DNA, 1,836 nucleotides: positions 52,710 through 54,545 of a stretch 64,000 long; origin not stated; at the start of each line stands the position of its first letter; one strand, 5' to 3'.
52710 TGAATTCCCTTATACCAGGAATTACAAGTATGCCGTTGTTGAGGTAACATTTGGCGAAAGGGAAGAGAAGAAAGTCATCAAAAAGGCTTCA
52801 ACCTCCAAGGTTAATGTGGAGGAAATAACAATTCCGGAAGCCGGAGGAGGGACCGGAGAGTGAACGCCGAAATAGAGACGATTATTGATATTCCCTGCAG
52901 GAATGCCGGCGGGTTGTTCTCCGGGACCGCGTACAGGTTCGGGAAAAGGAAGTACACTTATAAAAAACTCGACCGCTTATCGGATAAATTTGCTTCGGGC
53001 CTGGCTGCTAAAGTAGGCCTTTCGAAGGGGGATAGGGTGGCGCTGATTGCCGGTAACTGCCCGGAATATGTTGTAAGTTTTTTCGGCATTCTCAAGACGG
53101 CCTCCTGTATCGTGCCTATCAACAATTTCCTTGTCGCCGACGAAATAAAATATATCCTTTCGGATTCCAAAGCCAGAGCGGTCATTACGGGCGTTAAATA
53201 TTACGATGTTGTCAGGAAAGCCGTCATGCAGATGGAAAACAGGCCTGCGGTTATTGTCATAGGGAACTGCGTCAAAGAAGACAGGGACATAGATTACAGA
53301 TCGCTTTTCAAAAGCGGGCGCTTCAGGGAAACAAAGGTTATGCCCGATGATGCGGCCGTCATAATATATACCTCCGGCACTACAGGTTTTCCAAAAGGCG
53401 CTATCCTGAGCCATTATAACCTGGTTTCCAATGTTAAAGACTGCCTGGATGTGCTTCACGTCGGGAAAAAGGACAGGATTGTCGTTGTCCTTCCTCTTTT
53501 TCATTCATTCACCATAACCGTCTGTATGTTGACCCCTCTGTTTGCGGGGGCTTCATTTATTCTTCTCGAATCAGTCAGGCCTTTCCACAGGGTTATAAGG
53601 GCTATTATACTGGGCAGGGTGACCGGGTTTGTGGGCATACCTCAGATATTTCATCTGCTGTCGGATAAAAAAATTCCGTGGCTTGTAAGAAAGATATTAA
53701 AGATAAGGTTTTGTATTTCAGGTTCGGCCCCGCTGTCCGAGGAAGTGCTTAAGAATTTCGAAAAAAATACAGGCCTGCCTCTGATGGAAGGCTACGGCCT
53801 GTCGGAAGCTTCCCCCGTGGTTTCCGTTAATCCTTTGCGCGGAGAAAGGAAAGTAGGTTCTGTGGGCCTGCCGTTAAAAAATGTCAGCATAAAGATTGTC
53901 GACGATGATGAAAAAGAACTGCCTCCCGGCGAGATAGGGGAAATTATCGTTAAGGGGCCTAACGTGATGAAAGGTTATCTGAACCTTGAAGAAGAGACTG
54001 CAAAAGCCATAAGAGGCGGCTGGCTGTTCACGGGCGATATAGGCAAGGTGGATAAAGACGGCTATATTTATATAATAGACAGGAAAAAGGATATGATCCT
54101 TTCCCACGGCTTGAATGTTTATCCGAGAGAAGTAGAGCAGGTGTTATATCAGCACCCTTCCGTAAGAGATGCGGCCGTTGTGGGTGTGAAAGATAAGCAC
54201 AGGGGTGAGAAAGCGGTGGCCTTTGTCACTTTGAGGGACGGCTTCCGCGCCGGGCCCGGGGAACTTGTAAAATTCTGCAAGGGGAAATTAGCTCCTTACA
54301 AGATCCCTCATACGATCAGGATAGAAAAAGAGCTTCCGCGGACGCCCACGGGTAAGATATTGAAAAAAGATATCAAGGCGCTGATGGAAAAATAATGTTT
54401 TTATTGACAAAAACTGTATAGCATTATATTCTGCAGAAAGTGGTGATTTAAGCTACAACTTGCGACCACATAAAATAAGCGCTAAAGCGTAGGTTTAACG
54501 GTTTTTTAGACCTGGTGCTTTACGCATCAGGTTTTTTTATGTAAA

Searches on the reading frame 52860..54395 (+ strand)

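Call 43: search_protein_families(library=pfam, proteins=[window:52860-54395:+], max_evalue=0.00001)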
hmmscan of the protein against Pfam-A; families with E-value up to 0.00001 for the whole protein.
window:52860-54395:+ (511 aa): 2 families
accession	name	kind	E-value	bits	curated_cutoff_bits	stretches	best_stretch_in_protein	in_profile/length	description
PF00501.34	AMP-binding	-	7e-90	302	29.9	1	23-374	12-384/384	AMP-binding enzyme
PF13193.12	AMP-binding_C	-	1.1e-20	74.8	24.5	1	424-499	1-76/76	AMP-binding enzyme C-terminal domain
